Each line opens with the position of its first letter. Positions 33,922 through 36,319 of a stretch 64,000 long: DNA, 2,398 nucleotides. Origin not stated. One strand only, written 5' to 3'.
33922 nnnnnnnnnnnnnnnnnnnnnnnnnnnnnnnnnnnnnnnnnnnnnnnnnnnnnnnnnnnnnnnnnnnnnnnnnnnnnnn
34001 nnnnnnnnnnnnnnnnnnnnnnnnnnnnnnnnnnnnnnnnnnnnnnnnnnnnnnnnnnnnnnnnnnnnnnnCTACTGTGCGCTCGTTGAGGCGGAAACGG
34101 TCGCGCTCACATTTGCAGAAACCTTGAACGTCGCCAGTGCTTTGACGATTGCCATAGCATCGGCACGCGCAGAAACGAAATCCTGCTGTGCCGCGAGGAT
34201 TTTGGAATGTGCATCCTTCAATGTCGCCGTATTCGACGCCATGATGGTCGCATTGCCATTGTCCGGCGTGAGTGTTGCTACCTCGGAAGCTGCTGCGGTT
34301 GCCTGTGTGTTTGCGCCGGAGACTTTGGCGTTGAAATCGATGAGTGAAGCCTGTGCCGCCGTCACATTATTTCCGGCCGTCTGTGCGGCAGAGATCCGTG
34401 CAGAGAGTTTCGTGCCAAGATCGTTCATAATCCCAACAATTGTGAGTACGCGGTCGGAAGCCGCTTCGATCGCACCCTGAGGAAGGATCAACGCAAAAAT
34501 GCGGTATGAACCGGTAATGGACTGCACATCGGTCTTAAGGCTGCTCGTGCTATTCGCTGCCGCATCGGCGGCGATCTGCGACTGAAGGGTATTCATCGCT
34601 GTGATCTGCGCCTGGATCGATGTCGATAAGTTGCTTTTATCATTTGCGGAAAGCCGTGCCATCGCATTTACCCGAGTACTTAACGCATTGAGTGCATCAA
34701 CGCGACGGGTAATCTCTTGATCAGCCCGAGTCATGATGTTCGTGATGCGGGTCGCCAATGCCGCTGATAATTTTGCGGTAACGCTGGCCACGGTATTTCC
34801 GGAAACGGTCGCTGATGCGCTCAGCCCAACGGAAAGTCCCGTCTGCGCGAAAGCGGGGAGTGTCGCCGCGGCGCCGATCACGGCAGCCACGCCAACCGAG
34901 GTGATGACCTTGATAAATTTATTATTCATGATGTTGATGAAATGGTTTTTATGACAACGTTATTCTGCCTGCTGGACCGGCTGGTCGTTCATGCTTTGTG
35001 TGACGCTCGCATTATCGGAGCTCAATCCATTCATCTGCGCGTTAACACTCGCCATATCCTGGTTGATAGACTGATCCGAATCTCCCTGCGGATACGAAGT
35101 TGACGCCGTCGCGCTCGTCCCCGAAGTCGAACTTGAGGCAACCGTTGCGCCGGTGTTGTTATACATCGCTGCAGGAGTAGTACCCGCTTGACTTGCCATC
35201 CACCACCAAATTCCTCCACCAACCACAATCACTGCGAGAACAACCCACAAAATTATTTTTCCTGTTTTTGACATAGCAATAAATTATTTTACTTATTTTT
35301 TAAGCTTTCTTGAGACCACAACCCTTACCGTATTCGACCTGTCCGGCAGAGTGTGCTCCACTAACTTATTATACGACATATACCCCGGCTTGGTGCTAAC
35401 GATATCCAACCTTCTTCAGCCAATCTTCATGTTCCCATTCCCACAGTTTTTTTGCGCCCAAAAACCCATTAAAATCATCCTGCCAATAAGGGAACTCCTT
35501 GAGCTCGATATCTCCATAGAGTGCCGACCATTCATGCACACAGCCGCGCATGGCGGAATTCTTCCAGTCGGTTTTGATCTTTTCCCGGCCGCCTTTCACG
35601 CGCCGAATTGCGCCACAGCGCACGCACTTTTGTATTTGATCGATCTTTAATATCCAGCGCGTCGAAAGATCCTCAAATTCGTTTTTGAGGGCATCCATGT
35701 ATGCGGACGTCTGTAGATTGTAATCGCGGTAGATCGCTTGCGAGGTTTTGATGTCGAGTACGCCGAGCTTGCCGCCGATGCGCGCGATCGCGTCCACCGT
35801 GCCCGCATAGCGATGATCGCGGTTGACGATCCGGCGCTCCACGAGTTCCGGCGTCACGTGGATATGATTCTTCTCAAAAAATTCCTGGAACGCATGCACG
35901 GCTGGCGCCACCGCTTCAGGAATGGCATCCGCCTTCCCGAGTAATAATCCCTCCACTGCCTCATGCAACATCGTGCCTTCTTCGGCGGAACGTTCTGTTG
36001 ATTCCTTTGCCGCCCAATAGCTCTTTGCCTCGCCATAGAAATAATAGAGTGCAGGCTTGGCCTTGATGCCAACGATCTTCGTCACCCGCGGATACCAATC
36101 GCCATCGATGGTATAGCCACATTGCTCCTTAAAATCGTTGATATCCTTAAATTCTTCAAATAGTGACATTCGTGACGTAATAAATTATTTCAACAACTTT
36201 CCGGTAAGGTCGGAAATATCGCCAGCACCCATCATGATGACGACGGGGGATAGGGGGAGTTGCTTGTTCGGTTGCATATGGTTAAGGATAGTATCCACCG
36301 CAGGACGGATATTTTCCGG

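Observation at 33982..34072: Perfect 35-bp inverted repeat exactly filling a convergent intergenic gap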

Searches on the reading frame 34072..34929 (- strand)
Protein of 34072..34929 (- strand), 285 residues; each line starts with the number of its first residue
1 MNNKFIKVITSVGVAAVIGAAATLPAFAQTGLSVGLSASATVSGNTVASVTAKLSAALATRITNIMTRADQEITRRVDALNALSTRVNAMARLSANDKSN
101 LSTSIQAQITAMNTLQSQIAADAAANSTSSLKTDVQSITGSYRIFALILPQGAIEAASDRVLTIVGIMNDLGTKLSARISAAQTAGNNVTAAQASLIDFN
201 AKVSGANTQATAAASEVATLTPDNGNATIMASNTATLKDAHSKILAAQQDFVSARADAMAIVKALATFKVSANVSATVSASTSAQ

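Call 10: search_protein_families(library=pfam, proteins=[window:34072-34929:-], max_evalue=0.01)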
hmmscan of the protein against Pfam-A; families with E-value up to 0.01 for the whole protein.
window:34072-34929:- (285 aa): 0 families

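Call 11: find_encoding_contigs(protein=window:34072-34929:-, flank=10000, max_places=10)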
Protein window:34072-34929:- (285 aa): 1 contig read that carries it; 1 place shown.
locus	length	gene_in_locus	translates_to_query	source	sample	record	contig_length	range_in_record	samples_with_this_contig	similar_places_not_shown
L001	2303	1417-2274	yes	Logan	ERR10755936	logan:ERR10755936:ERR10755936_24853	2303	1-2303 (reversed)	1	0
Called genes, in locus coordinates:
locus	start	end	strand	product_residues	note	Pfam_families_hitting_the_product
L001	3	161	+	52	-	?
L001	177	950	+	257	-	-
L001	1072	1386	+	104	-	-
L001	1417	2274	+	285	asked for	-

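Call 15: find_homologous_proteins(query=window:34072-34929:-, max_evalue=0.00001)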
Query window:34072-34929:- (285 aa): 306 proteins with E <= 0.00001 among 8000 candidates; the best 120 are listed.
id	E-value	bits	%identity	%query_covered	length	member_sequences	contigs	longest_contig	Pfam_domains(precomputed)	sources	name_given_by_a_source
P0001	3.5e-154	529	100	100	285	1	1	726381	-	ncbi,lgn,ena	-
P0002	1.3e-108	380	76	92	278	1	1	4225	-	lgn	-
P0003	1.1e-103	364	74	94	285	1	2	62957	-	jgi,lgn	jgi:hypothetical protein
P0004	4.2e-103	362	72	95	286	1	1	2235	-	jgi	jgi:hypothetical protein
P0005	1.8e-102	360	73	100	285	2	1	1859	-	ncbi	-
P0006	2.1e-102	360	73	100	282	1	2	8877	-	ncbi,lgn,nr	ncbi:MAG TPA: hypothetical protein VMR99_00580 [Candidatus Paceibacterota bacterium]|nr:hypothetical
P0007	6.2e-102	358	72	95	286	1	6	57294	-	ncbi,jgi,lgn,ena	jgi:hypothetical protein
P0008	7.6e-102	358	72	95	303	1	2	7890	-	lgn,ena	-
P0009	8.3e-102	358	72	95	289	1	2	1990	-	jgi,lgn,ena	-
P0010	5.1e-101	355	74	96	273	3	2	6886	-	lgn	-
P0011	1.2e-100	354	75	87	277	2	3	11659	-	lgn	-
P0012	5.5e-100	352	73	95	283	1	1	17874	-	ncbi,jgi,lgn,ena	ncbi:MAG TPA: hypothetical protein VIJ29_00395 [Candidatus Paceibacterota bacterium]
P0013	3.9e-99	349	80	74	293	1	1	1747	-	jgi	jgi:hypothetical protein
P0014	1.9e-98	347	71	100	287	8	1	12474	-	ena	-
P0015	1.9e-98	347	69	100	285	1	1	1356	-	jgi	jgi:hypothetical protein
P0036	2.0e-92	327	82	73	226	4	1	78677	-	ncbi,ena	-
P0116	1.6e-69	252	82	60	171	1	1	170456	-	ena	-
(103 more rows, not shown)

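Call 20: find_related_loci(query=A1, collection=metagenome_contigs, flank=3000)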
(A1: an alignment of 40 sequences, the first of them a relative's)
Query A1 (285 aa) in metagenome_contigs; peptide patterns used: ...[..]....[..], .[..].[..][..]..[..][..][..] (x = any residue, [..] = any of these).
123 stretches matched a pattern; 89 encode a relative of the query (tblastn E <= 1e-3); the best 80 are kept; 80 distinct loci.
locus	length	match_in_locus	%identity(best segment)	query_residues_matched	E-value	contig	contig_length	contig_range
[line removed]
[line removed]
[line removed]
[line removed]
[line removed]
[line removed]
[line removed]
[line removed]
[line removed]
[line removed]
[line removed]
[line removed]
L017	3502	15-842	65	11-285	9e-97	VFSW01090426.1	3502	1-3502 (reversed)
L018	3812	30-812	64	8-270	4e-95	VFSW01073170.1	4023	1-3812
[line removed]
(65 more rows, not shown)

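Call 37: find_encoding_contigs(protein=P0002, flank=3000, max_places=3)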
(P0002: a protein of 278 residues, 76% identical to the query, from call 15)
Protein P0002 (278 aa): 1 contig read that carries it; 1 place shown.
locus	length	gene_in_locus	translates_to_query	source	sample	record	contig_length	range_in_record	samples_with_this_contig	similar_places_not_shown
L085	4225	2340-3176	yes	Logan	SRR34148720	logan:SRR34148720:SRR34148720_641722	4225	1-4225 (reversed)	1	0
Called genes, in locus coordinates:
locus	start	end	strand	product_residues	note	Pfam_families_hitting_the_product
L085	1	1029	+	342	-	?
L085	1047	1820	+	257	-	-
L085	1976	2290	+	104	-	-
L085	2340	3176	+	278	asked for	-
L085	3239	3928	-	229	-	-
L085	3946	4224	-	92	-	?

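Call 38: find_encoding_contigs(protein=P0036, flank=3000, max_places=3)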
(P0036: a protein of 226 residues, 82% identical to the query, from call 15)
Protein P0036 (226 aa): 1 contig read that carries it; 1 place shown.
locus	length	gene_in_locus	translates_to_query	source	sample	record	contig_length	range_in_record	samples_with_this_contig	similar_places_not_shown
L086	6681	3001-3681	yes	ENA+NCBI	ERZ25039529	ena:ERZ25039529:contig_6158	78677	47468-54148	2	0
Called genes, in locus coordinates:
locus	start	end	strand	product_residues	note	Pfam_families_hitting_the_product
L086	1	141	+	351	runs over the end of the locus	PF01551:Peptidase_M23, PF00293:NUDIX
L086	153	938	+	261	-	PF01225:Mur_ligase, PF08245:Mur_ligase_M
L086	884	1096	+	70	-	-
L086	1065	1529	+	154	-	PF02875:Mur_ligase_C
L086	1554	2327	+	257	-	-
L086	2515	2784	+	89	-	-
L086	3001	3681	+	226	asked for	-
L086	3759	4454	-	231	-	-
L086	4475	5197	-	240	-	-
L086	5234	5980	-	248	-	PF01061:ABC2_membrane, PF12698:ABC2_membrane_3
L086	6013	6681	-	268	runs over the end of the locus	PF13175:AAA_15 (faint), PF00005:ABC_tran, PF13304:AAA_21 (faint)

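Call 39: find_encoding_contigs(protein=P0116, flank=3000, max_places=3)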
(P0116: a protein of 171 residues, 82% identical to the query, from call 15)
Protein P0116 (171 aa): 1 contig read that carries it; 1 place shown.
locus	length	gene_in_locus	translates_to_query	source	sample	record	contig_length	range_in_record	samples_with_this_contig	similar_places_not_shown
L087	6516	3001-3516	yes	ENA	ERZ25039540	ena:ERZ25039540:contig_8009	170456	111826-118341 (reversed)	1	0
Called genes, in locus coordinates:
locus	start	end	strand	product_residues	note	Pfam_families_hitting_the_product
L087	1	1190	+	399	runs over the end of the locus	PF01225:Mur_ligase, PF08245:Mur_ligase_M, PF02875:Mur_ligase_C (weak)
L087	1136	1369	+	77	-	-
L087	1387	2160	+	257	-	-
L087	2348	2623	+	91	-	-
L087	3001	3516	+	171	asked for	-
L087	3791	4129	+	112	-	-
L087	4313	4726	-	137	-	-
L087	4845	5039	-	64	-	-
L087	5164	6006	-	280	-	PF00762:Ferrochelatase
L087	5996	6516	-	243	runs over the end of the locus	PF01208:URO-D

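Call 40: find_encoding_contigs(protein=P0011, flank=3000, max_places=3)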
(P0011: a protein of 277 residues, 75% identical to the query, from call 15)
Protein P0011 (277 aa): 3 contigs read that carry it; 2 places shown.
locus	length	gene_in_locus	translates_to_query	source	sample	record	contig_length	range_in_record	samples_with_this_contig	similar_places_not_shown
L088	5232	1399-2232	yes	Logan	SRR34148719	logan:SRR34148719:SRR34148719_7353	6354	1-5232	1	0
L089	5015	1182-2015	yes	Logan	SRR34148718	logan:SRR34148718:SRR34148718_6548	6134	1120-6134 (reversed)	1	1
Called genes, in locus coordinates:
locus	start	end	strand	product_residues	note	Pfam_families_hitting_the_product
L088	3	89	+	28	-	?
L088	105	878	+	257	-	-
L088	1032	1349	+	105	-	-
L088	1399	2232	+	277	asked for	-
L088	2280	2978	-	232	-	-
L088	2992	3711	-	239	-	-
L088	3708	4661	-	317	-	PF00762:Ferrochelatase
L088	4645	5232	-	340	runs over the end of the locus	PF01208:URO-D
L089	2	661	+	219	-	?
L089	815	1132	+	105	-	-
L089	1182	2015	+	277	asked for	-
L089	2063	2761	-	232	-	-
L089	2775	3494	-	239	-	-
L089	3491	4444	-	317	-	PF00762:Ferrochelatase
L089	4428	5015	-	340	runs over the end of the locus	PF01208:URO-D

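Call 53: search_protein_families(library=ncbifam, proteins=[window:34072-34929:-], max_evalue=0.01)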
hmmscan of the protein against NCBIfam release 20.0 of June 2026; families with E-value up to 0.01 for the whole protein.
window:34072-34929:- (285 aa): 0 families

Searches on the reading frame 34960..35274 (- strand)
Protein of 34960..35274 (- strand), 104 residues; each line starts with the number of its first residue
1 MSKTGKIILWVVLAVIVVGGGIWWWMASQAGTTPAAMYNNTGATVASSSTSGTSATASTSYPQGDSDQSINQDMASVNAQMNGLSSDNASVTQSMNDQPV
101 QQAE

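Call 10: search_protein_families(library=pfam, proteins=[window:34960-35274:-], max_evalue=0.01)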
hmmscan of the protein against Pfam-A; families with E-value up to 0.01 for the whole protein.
window:34960-35274:- (104 aa): 2 families
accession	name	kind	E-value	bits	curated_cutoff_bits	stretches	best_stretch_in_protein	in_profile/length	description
PF12698.13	ABC2_membrane_3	-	0.0029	17.2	31.6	1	8-90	4-90/347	ABC-2 family transporter protein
PF12682.12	Flavodoxin_4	-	0.0038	17.2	24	1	14-60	75-121/155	Flavodoxin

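Call 53: search_protein_families(library=ncbifam, proteins=[window:34960-35274:-], max_evalue=0.01)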
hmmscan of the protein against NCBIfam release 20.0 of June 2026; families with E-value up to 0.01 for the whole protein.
window:34960-35274:- (104 aa): 4 families
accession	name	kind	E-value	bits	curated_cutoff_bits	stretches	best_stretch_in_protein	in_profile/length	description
NF008109.0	PRK10856.1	equivalog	0.0011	18.8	208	1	8-97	116-207/334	cytoskeleton protein RodZ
NF005501.0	PRK07116.1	subfamily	0.004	16.6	198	1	15-59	80-124/161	flavodoxin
NF002334.0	PRK01294.1-2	equivalog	0.0045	16.2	285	1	8-87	4-70/336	lipase secretion chaperone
NF042931.1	SAG1386_EF1546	equivalog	0.0079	16.3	80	1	8-76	33-87/158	SAG1386/EF1546 family surface-associated protein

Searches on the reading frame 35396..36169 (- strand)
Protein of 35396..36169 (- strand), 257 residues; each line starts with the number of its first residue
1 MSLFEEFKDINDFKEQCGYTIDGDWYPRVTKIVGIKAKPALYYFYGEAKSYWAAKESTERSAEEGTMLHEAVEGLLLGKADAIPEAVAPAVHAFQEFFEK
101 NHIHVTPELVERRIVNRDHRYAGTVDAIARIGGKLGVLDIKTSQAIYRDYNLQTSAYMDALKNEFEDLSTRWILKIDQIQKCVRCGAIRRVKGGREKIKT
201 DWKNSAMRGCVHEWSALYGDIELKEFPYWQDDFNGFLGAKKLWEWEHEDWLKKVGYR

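Call 10: search_protein_families(library=pfam, proteins=[window:35396-36169:-], max_evalue=0.01)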
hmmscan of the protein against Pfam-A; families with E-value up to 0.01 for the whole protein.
window:35396-36169:- (257 aa): 1 family
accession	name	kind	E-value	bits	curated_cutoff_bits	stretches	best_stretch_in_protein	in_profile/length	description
PF12705.13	PDDEXK_1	-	0.00011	22.7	22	1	81-167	87-175/247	PD-(D/E)XK nuclease superfamily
